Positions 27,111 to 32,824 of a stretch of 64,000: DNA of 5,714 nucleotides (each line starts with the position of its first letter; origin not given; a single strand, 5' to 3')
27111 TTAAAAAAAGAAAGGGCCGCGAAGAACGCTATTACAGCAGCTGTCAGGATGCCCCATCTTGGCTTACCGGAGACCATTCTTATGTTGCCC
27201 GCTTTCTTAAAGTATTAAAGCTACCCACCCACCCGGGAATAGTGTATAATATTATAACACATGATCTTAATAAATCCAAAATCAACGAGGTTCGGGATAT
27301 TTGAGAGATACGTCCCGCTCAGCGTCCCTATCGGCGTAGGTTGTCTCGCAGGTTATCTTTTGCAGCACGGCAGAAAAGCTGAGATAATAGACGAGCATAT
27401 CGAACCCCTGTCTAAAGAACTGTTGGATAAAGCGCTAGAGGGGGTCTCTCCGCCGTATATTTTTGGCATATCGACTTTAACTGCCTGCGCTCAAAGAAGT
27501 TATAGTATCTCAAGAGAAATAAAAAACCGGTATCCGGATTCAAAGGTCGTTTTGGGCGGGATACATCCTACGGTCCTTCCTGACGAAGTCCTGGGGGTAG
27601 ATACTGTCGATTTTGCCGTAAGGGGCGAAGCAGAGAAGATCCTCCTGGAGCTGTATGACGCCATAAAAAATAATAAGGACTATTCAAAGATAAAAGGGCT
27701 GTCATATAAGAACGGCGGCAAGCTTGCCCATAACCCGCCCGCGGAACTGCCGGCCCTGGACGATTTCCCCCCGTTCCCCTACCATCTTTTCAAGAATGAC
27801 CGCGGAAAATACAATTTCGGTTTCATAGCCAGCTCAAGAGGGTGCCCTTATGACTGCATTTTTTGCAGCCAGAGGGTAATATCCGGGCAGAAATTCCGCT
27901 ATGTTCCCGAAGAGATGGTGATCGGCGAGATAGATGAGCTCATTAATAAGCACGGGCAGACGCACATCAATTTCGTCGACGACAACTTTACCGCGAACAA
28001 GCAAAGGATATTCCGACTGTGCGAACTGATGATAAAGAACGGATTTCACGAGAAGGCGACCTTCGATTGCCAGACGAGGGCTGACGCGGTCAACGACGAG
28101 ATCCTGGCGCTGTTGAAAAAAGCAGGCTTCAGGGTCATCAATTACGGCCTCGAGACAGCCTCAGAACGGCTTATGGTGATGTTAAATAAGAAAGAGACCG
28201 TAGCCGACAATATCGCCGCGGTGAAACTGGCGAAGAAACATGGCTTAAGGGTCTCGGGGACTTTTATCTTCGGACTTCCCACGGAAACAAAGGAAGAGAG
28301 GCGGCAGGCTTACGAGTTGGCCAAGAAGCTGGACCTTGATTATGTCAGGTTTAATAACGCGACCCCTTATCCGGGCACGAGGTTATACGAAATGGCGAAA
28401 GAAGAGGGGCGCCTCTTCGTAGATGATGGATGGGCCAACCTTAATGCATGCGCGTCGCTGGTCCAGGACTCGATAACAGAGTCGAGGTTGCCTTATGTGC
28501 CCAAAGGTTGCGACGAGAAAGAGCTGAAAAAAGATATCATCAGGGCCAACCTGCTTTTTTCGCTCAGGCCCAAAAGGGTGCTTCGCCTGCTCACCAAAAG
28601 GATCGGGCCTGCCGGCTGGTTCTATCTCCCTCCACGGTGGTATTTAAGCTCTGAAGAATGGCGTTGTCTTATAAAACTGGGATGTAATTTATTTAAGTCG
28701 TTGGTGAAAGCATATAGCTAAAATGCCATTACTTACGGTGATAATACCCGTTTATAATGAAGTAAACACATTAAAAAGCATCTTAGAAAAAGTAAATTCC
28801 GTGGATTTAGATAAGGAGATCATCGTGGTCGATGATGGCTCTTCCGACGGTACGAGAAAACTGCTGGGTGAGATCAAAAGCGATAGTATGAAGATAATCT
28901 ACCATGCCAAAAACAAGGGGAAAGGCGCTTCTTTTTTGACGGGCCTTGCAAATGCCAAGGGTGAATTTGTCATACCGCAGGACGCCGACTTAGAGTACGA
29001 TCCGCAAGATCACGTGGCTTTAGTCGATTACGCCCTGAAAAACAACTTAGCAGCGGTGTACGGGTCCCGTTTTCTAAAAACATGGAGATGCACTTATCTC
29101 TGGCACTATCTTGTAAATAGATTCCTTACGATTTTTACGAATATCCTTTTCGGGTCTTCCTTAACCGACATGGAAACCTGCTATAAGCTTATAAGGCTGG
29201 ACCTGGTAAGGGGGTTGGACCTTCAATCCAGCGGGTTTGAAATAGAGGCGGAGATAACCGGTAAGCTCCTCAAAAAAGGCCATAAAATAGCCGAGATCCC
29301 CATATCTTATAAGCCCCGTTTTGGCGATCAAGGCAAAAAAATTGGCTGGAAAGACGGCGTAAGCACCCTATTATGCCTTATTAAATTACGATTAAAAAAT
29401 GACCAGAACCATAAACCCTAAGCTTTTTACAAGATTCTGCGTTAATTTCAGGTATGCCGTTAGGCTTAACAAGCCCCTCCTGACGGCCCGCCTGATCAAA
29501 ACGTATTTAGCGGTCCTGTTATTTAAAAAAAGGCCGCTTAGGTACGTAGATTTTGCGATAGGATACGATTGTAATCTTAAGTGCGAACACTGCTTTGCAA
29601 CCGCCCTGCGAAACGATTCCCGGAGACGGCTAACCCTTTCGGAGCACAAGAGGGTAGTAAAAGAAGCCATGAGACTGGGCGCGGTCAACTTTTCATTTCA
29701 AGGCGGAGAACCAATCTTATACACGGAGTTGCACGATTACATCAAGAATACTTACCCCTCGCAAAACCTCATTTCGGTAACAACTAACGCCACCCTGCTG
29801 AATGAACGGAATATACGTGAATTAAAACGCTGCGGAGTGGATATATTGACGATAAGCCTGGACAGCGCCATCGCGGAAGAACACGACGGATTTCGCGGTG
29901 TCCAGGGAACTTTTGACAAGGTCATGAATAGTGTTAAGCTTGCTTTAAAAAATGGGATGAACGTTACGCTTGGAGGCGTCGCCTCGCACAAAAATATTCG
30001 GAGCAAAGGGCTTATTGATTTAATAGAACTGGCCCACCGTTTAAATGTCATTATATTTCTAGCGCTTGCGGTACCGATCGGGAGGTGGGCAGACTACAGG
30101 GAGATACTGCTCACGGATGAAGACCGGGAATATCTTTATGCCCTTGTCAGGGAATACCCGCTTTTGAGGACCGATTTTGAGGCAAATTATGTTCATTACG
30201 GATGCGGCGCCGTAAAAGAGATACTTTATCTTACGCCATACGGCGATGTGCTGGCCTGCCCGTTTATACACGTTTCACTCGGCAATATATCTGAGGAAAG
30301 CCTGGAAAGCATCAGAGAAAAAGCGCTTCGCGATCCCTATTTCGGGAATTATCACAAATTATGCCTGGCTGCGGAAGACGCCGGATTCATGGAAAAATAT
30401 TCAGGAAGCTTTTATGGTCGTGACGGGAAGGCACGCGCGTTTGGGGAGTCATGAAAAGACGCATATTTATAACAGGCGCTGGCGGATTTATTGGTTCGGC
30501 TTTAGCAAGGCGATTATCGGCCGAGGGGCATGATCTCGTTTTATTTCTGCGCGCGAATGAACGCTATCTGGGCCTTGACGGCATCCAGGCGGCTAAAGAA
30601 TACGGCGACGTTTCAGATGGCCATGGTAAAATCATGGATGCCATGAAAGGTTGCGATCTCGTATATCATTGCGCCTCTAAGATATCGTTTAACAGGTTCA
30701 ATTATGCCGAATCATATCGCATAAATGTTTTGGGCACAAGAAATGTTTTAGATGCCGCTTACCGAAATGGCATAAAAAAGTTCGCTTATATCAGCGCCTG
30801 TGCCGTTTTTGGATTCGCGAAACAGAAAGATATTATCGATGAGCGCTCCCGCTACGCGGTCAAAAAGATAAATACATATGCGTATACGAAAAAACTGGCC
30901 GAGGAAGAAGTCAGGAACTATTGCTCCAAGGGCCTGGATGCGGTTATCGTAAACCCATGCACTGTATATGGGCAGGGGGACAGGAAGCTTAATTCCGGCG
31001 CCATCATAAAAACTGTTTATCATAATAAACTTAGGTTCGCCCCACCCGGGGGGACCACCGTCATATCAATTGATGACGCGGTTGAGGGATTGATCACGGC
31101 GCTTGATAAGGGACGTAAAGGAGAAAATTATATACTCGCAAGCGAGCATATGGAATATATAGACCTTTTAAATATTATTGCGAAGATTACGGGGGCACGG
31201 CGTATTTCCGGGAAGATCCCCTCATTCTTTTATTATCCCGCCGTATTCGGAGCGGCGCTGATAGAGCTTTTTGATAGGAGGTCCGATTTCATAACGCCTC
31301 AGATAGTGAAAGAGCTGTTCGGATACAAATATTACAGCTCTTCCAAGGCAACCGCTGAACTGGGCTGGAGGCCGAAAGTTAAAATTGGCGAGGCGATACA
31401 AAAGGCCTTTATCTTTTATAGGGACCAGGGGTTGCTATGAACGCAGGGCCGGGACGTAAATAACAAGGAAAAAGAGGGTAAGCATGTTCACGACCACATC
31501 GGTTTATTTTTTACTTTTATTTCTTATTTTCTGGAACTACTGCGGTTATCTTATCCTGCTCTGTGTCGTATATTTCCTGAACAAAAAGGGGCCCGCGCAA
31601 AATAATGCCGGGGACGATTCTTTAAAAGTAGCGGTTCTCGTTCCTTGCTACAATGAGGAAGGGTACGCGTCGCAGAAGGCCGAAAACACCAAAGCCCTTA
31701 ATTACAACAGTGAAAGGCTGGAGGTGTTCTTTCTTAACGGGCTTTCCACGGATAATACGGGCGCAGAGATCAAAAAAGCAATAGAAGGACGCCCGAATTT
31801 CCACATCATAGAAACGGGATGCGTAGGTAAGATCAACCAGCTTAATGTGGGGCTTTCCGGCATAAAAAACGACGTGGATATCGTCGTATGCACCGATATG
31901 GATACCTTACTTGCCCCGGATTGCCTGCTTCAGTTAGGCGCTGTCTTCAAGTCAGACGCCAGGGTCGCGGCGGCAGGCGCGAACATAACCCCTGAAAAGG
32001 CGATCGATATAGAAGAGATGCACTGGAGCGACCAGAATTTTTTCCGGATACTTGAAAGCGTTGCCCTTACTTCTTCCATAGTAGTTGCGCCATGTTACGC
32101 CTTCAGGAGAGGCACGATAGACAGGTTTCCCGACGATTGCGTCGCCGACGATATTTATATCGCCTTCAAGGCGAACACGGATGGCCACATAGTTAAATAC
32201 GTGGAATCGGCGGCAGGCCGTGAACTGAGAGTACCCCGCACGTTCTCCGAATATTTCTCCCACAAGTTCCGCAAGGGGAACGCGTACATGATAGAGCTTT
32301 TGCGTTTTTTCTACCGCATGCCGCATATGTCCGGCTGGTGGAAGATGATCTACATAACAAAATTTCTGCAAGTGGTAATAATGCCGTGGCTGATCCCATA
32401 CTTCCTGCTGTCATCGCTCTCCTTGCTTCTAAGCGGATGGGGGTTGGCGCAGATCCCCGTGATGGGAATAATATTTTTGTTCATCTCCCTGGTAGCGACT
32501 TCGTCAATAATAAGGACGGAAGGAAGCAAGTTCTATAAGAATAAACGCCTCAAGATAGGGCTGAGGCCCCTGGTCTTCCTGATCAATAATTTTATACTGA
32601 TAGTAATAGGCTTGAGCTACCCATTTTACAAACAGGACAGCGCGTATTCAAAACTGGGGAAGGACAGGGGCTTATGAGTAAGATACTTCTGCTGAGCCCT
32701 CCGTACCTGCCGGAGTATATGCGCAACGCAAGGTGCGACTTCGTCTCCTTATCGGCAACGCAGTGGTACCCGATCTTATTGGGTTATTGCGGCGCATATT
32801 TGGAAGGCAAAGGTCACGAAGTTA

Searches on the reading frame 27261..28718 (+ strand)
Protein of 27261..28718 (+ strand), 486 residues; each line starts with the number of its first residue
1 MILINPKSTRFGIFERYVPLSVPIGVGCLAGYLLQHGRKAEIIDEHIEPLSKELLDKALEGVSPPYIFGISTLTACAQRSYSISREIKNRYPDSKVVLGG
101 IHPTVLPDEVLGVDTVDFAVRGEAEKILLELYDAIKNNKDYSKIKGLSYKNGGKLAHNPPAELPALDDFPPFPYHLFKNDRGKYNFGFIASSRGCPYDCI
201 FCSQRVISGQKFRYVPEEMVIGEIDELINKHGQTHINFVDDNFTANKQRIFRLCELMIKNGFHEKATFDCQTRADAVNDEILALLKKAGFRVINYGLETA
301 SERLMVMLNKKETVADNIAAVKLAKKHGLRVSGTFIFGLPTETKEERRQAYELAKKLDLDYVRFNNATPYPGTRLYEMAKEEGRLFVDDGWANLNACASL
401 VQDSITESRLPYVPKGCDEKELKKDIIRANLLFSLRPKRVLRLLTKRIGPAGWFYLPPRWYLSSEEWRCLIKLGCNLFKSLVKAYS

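Call 62: search_protein_families(library=pfam, proteins=[window:27261-28718:+], max_evalue=0.001)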
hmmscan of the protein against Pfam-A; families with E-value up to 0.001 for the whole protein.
window:27261-28718:+ (486 aa): 2 families
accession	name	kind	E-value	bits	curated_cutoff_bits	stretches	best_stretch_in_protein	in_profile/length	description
PF04055.27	Radical_SAM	-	7.5e-29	101.5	29.5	1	191-354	3-166/166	Radical SAM superfamily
PF02310.24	B12-binding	-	6.7e-16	58.7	32.1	1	22-131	13-120/121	B12 binding domain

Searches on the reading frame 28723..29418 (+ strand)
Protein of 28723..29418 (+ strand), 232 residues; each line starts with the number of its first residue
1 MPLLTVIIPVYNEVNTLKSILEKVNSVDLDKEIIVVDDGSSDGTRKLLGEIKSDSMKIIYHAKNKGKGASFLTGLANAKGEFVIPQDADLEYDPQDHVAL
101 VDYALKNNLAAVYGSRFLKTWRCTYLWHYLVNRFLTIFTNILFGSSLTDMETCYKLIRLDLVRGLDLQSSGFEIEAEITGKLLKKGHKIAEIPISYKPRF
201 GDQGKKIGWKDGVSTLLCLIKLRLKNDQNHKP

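Call 62: search_protein_families(library=pfam, proteins=[window:28723-29418:+], max_evalue=0.001)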
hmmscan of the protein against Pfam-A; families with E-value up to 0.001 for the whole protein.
window:28723-29418:+ (232 aa): 3 families
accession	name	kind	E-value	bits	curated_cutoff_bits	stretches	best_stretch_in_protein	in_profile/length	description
PF00535.33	Glycos_transf_2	-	3.2e-30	105.7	23.3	1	5-162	1-164/168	Glycosyl transferase family 2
PF10111.15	Glyco_tranf_2_2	-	3.3e-06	27.2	27.3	1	5-90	1-92/276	Glycosyltransferase like family 2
PF13704.12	Glyco_tranf_2_4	-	0.00044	21.1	27.5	1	12-76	2-66/98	Glycosyl transferase family 2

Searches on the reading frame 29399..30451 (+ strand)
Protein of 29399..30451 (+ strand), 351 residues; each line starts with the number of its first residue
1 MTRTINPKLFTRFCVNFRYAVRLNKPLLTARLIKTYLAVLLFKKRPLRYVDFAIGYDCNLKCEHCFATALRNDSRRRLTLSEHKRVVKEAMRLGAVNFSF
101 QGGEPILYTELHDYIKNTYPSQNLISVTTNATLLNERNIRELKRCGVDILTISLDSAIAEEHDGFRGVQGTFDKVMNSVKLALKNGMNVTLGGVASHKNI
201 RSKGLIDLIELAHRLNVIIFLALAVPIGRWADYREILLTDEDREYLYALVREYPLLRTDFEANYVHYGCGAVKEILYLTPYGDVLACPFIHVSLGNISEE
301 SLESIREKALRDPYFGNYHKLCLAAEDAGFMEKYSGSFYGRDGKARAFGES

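Call 62: search_protein_families(library=pfam, proteins=[window:29399-30451:+], max_evalue=0.001)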
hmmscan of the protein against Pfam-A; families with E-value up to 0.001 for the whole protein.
window:29399-30451:+ (351 aa): 3 families
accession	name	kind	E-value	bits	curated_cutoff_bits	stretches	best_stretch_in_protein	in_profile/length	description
PF04055.27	Radical_SAM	-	8.8e-21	75.2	29.5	1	55-192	4-147/166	Radical SAM superfamily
PF13353.11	Fer4_12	-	9.8e-06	26.3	22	1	57-136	14-100/137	4Fe-4S single cluster domain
PF13186.11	SPASM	-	1.2e-05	25.9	21.5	1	269-312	1-50/67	Iron-sulfur cluster-binding domain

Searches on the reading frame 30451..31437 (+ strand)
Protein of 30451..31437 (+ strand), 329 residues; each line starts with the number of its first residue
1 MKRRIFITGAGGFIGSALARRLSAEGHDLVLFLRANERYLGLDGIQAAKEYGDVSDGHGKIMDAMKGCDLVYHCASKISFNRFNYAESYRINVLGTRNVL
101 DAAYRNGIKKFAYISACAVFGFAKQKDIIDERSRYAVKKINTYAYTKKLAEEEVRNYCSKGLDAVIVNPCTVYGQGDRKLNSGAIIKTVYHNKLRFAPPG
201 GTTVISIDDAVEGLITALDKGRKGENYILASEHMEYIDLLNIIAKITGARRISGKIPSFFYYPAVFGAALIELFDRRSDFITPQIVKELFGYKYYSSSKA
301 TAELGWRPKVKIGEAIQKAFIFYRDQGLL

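Call 62: search_protein_families(library=pfam, proteins=[window:30451-31437:+], max_evalue=0.001)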
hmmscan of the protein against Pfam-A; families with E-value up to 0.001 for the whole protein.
window:30451-31437:+ (329 aa): 8 families
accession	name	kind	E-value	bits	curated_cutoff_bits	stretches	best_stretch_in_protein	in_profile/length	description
PF01370.27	Epimerase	-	1.9e-33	116.3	20.9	1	5-228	1-238/240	NAD dependent epimerase/dehydratase family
PF01073.25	3Beta_HSD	-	4.8e-22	78.7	22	1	7-193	2-200/280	3-beta hydroxysteroid dehydrogenase/isomerase family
PF16363.11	GDP_Man_Dehyd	-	1.6e-18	67.7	27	1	6-318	1-331/332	GDP-mannose 4,6 dehydratase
PF07993.18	NAD_binding_4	-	3.1e-18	66.3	20.1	1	62-177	83-210/258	Male sterility protein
PF13460.12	NAD_binding_10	-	4.9e-16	59.6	27.2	1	9-172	1-146/184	NAD(P)H-binding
PF02719.21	Polysacc_synt_2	-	2.6e-14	53.5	20.2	1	5-253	1-253/293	Polysaccharide biosynthesis protein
PF04321.23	RmlD_sub_bind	-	9e-12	45.1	27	1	4-179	2-158/287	RmlD substrate binding domain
PF05368.20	NmrA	-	9e-05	22.6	27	1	1-115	1-106/298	NmrA-like family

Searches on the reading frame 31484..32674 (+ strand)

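Call 62: search_protein_families(library=pfam, proteins=[window:31484-32674:+], max_evalue=0.001)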
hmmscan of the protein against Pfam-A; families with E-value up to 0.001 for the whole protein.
window:31484-32674:+ (397 aa): 3 families
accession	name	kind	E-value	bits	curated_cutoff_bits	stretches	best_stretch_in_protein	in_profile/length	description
PF00535.33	Glycos_transf_2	-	2.7e-14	53.9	23.3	1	51-211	2-163/168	Glycosyl transferase family 2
PF13632.12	Glyco_trans_2_3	-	3.2e-10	40.6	27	1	133-321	1-183/198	Glycosyl transferase family group 2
PF13641.12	Glyco_tranf_2_3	-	3.4e-10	40.8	27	1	49-265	3-228/230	Glycosyltransferase like family 2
